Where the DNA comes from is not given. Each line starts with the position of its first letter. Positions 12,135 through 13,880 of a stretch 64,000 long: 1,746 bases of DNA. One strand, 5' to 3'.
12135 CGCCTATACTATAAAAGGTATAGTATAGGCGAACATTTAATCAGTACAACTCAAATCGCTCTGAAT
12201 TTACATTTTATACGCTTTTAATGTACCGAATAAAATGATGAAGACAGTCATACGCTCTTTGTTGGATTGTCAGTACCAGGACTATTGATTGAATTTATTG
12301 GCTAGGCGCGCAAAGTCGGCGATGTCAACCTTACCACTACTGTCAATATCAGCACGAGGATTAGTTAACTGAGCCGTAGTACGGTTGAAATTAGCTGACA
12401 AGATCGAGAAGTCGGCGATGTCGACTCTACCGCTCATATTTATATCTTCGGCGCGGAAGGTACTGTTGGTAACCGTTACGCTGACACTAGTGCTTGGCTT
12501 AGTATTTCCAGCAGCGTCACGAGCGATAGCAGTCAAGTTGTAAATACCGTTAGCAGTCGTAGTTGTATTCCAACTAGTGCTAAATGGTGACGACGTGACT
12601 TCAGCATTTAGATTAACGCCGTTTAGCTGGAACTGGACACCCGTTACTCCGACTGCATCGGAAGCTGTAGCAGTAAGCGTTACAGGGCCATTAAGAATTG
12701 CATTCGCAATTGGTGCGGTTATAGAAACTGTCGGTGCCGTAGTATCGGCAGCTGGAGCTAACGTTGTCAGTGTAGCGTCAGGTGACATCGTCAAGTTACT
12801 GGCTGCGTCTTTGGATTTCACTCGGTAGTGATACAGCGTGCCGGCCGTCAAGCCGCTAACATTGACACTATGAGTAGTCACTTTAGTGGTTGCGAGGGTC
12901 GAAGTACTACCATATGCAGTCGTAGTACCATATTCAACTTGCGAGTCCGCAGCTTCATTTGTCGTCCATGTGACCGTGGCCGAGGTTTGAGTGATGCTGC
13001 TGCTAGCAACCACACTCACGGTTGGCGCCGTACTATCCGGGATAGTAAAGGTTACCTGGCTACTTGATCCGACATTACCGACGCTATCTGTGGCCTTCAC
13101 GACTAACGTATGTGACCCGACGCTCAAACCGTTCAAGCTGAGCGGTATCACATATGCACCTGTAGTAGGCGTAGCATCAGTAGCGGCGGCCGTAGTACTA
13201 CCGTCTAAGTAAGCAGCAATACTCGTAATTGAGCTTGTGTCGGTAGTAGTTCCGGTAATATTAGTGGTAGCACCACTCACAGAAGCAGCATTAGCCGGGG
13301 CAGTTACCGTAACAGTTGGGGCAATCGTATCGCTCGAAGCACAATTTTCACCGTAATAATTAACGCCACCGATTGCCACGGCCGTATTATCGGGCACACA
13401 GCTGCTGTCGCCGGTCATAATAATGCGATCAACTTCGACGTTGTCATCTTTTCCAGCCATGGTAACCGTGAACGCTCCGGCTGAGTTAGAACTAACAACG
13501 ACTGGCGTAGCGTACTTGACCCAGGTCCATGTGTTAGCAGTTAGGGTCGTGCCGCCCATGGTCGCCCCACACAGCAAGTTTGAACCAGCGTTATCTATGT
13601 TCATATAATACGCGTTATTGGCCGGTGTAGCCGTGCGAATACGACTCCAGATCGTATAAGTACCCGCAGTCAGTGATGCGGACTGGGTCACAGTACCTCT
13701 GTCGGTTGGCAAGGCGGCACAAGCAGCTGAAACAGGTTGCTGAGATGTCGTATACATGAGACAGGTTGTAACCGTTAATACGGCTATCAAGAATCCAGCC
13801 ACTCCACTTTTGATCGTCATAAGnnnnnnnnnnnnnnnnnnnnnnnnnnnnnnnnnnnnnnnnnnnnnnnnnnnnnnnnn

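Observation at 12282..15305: Adjacent cohesin and dockerin genes: a minimal surface-display pair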

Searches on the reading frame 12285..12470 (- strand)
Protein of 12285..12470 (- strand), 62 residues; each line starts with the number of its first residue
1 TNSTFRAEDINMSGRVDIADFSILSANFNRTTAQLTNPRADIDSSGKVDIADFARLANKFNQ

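Call 32: search_solved_structures(query=window:12285-12470:-, max_evalue=1, show_alignments=2)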
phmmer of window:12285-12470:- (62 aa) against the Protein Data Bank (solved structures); distinct sequences matched with E-value up to 1: 15.
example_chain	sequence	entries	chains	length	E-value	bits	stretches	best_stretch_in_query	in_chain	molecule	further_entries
8x39_A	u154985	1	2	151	0.0028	21.4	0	7-56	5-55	Serine protease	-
8x3a_A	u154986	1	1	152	0.0028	21.3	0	7-56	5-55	Serine protease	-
2y3n_B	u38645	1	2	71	0.046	17.6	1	9-60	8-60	CELLULOSOMAL FAMILY-48 PROCESSIVE GLYCOSIDE HYDROLASE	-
2ccl_B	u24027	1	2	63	0.066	17.1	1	9-57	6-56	ENDO-1,4-BETA-XYLANASE Y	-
6kth_A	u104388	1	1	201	0.099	16.5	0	5-56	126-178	Juvenile hormone diol kinase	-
2jnk_A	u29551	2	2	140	0.1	16.5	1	8-53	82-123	Hyalurononglucosaminidase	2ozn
2pmy_A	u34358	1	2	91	0.16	15.9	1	3-55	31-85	RAS and EF-hand domain-containing protein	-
4fl4_A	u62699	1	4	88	0.24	15.3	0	7-31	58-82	Glycoside hydrolase family 9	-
2jnx_A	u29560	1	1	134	0.27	15.2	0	28-57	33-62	Calcium binding protein 2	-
4il1_A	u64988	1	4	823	0.35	14.8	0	4-60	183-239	Calmodulin, Calcineurin subunit B type 1, Serine/threonine-protein phosphatase 2B catalyti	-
1ohz_B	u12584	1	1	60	0.37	14.7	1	9-56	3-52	ENDO-1,4-BETA-XYLANASE Y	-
7jts_t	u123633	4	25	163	0.57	14.1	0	38-57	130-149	Calmodulin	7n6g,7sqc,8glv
9jqi_A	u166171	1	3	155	0.75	13.8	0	4-57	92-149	Calmodulin-1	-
1s6i_A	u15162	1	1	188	0.83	13.6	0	7-31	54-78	Calcium-dependent protein kinase SK5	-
3ll8_B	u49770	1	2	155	0.99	13.4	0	4-60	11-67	Calcineurin subunit B type 1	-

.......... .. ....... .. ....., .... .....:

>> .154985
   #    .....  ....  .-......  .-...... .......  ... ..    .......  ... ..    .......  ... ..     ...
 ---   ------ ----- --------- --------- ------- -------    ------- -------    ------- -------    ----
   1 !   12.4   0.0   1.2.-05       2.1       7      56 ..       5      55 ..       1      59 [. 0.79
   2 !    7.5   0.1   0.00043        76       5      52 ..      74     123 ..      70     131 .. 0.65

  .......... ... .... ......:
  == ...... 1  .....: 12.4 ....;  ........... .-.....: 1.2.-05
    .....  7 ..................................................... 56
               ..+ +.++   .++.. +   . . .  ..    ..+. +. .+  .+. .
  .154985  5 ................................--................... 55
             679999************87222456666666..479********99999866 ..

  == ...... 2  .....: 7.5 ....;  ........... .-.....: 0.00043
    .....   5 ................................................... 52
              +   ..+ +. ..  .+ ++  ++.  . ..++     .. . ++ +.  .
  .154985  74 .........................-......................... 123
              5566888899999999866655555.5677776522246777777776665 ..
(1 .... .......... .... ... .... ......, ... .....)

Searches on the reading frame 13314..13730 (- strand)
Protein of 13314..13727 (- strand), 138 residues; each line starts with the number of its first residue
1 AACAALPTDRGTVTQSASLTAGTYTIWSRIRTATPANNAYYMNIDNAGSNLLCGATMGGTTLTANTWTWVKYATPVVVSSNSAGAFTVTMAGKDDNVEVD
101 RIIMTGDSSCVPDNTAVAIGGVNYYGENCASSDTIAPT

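Call 33: search_solved_structures(query=window:13320-13730:-, max_evalue=10, show_alignments=2)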
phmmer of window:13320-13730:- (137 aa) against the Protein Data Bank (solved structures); distinct sequences matched with E-value up to 10: 3.
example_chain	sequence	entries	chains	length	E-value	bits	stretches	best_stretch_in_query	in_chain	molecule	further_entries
4w9t_A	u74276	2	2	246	0.036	17.5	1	12-125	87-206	Phosphoribosyl isomerase A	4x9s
2x30_A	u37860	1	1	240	0.36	14.3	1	44-125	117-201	PHOSPHORIBOSYL ISOMERASE A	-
8s5w_B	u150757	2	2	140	1.6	12.2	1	51-86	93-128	Nb3.7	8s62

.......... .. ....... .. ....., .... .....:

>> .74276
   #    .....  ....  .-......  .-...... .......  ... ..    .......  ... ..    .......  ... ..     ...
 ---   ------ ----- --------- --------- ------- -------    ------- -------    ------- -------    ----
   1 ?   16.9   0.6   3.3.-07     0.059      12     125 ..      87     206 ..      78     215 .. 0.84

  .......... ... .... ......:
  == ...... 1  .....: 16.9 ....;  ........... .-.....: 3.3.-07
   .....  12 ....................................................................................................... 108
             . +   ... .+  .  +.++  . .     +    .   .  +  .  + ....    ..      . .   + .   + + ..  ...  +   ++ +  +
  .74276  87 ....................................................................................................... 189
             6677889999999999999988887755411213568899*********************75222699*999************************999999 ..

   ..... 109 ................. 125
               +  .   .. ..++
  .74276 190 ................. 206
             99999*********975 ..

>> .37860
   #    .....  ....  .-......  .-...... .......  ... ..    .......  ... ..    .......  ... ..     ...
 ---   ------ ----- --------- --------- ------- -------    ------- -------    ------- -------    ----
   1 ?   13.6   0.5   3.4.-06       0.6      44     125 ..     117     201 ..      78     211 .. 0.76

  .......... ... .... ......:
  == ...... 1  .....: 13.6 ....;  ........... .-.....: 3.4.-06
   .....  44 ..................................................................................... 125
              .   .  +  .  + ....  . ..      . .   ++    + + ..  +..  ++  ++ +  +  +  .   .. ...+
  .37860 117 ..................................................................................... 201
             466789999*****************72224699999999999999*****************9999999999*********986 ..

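Call 40: predict_structure(alignment_id=A4)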
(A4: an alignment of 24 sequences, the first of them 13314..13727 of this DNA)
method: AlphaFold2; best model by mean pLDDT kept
length: 138 residues; sequences in the alignment: 24
mean_pLDDT: 89.9   pTM: 0.82
mean pLDDT of the five models: 89.9, 88.3, 87.2, 86.8, 86.1
residues with pLDDT >= 90: 104; 70-90: 26; 50-70: 7; < 50: 1
segments of 3 or more residues with pLDDT < 50: none
pLDDT, mean of each block of 10 residues (from residue 1): 90 93 95 95 93 95 94 95 94 94 91 84 79 60
secondary structure, 60 per line:
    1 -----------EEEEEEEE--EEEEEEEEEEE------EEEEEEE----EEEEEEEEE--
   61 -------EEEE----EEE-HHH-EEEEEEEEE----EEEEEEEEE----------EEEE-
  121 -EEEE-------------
elements in order: E12-19 E22-32 E39-45 E50-58 E68-71 E76-78 E84-92 E97-105 E116-119 E122-125

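Call 43: fold_search(model_id=the predicted structure, library=pdb)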
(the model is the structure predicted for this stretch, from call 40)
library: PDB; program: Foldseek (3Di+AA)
matches with E <= 10: 1605; with E <= 0.001: 0
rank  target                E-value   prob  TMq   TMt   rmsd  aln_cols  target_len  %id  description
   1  4d8m                  2.4e-03  1.00  0.54  0.14   3.3       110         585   18  Crystal structure of Bacillus thuringiensis Cry5B nematocidal toxin (released 2012-12-19)
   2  1w0n                  2.6e-03  1.00  0.52  0.59   2.9       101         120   16  Structure of uncomplexed Carbohydrate Binding Domain CBM36 (released 2004-10-27)
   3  8iq5_A                3.9e-03  1.00  0.46  0.14   3.9       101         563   20  Crystal structure of trimeric K2-2 TSP (released 2024-02-21)
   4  2df7_B                4.6e-03  0.99  0.37  0.16   7.6       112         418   12  Crystal structure of infectious bursal disease virus VP2 subviral particle (released 2006-06-27)
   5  2cdp_D                5.1e-03  1.00  0.49  0.52   3.4       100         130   17  Structure of a CBM6 in complex with neoagarohexaose (released 2006-02-08)
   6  3wnn_B                5.1e-03  1.00  0.49  0.11   3.2       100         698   20  D308A mutant of Bacillus circulans T-3040 cycloisomaltooligosaccharide glucanotransferase complexed with isomaltooctao (released 2014-02-05)
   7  8iq5_D                5.7e-03  1.00  0.47  0.14   3.7        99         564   21  Crystal structure of trimeric K2-2 TSP (released 2024-02-21)
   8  7zvo                  6.0e-03  1.00  0.50  0.52   2.9        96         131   14  Structure of CBM BT0996-C from Bacteroides thetaiotaomicron (released 2023-02-08)
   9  2w3j                  6.6e-03  1.00  0.50  0.50   3.2       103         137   17  Structure of a family 35 carbohydrate binding module from an environmental isolate (released 2009-01-20)
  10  7qyd_A                7.0e-03  0.98  0.36  0.11   8.8       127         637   15  mosquitocidal Cry11Ba determined at pH 6.5 from naturally-occurring nanocrystals by Serial femtosecond crystallography (released 2022-07-27)
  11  2cdp_C                7.8e-03  1.00  0.53  0.57   2.9        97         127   15  Structure of a CBM6 in complex with neoagarohexaose (released 2006-02-08)
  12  2df7_J                7.8e-03  0.99  0.38  0.16   7.4       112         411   12  Crystal structure of infectious bursal disease virus VP2 subviral particle (released 2006-06-27)
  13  8iqe_B                9.1e-03  1.00  0.44  0.14   3.8        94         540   22  Crystal structure of tetrameric K2-2 TSP (released 2024-02-21)
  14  8iqe_A                9.1e-03  1.00  0.45  0.13   3.9       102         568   20  Crystal structure of tetrameric K2-2 TSP (released 2024-02-21)
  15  2df7_L                9.1e-03  0.99  0.37  0.16   7.5       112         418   12  Crystal structure of infectious bursal disease virus VP2 subviral particle (released 2006-06-27)
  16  1ux7_A                9.6e-03  1.00  0.49  0.56   3.1        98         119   16  Carbohydrate-Binding Module CBM36 in complex with calcium and xylotriose (released 2004-10-27)
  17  2vzr_A                9.6e-03  1.00  0.43  0.47   3.7        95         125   23  C-terminal CBM35 from Amycolatopsis orientalis exo-chitosanase CsxA in complex with glucuronic acid (released 2009-01-13)
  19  1nae_A                1.0e-02  1.00  0.39  0.42   4.0        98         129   17  Structure of CsCBM6-3 from Clostridium stercorarium in complex with xylotriose (released 2003-03-18)
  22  2cdo_C                1.1e-02  1.00  0.50  0.51   3.4       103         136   17  structure of agarase carbohydrate binding module in complex with neoagarohexaose (released 2006-02-16)
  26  2w87_A                1.3e-02  1.00  0.50  0.50   2.9       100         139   18  Xyl-CBM35 in complex with glucuronic acid containing disaccharide. (released 2009-01-27)
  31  2cdo_B                1.5e-02  1.00  0.53  0.53   3.0       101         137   16  structure of agarase carbohydrate binding module in complex with neoagarohexaose (released 2006-02-16)
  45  2cdp_B                1.9e-02  1.00  0.52  0.56   3.0        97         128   15  Structure of a CBM6 in complex with neoagarohexaose (released 2006-02-08)
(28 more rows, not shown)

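Call 90: find_homologous_proteins(query=window:13314-13727:-, max_evalue=0.001)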
Query window:13314-13727:- (138 aa): 4 proteins with E <= 0.001 among 45 candidates.
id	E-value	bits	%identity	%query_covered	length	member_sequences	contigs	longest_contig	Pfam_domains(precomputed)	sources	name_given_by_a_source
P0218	2.2e-24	104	47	96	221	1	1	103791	PF17957.8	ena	-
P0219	2.6e-16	78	38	88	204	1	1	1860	PF00404.25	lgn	-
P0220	3.6e-15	74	44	82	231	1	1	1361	PF00404.25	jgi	jgi:hypothetical protein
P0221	6.5e-14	70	43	80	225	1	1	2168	PF00404.25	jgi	jgi:hypothetical protein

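Call 91: find_encoding_contigs(protein=P0218, flank=5000, max_places=1)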
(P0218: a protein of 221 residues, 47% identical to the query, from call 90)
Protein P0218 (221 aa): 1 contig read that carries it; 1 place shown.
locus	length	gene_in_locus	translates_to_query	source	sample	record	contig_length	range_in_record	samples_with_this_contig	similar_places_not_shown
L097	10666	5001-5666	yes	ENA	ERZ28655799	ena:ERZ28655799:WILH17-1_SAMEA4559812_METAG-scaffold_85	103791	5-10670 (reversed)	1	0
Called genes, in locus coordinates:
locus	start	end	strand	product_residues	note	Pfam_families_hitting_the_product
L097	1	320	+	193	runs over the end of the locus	PF02525:Flavodoxin_2, PF03358:FMN_red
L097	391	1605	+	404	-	PF09587:PGA_cap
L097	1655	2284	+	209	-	PF01370:Epimerase, PF05368:NmrA, PF13460:NAD_binding_10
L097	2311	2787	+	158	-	PF00293:NUDIX, PF14815:NUDIX_4 (weak)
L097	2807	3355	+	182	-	PF00929:RNase_T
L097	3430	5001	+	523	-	-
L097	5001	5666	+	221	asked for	PF17957:Big_7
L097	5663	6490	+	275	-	PF17957:Big_7, PF19077:Big_13, PF17957:Big_7, PF00404:Dockerin_1 (weak)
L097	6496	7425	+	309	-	PF00722:Glyco_hydro_16 (weak)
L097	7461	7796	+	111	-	-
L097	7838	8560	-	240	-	-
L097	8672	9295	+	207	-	-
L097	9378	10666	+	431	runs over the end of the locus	?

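Call 92: find_encoding_contigs(protein=P0221, flank=5000, max_places=1)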
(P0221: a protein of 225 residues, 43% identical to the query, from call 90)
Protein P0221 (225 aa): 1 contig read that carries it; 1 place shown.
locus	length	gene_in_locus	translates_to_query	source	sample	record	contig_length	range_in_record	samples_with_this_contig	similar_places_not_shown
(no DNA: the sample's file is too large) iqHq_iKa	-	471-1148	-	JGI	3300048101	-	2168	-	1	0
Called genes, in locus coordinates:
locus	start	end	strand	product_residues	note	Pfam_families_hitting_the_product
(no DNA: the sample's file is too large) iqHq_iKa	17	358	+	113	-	-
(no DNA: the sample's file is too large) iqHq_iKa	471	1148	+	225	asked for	PF00404:Dockerin_1 (weak)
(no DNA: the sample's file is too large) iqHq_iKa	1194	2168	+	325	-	?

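Call 105: fold_search(model_id=the predicted structure, library=viral)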
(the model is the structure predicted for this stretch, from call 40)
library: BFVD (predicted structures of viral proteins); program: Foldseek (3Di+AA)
matches with E <= 10: 1821; with E <= 0.001: 0
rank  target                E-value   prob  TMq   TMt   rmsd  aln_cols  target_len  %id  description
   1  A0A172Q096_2          1.3e-03  1.00  0.52  0.07   4.9       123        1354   19  F5/8 type C domain-containing protein [Acinetobacter phage vB_AbaM_ME3]
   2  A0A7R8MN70            1.5e-03  1.00  0.48  0.11   3.9       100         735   17  (no name in the UniProt tables at hand)
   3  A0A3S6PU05            1.6e-03  1.00  0.48  0.12   3.8        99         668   20  Tailspike 63D sialidase [Klebsiella phage 1611E-K2-1]
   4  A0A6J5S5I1            2.0e-03  1.00  0.33  0.10   5.3        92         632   16  C1q domain containing protein [uncultured Caudovirales phage]
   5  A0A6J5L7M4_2          2.6e-03  1.00  0.43  0.07   5.0       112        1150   12  Tip attachment protein J [uncultured Caudovirales phage]
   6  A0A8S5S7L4            2.9e-03  1.00  0.44  0.36   6.0       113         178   16  Uncharacterized protein [Siphoviridae sp. ctj0M16]
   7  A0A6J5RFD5            4.0e-03  1.00  0.39  0.13   6.9       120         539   15  Baseplate protein J-like [uncultured Caudovirales phage]
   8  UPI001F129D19         4.5e-03  1.00  0.41  0.11   5.2       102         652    9  (no name look-up for this kind of identifier)
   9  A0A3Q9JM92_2          5.8e-03  1.00  0.43  0.07   5.8       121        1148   19  (no name in the UniProt tables at hand)
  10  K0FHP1                5.8e-03  1.00  0.38  0.13   5.3       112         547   12  Structural polyprotein (Fragment) [Avian infectious bursal disease virus]
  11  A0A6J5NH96            5.8e-03  0.80  0.30  0.10  17.5       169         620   15  Collagen triple helix repeat [uncultured Caudovirales phage]
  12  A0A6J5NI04            6.2e-03  0.99  0.33  0.16   5.9        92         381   16  C1q domain containing protein [uncultured Caudovirales phage]
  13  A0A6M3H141            6.8e-03  1.00  0.43  0.06   4.5       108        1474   15  (no name in the UniProt tables at hand)
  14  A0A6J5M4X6            6.8e-03  0.99  0.36  0.20   6.8       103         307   16  Phage tail repeat like [uncultured Caudovirales phage]
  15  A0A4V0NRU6            6.8e-03  0.96  0.32  0.29   7.0       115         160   23  Uncharacterized protein [Vibrio phage VP-1]
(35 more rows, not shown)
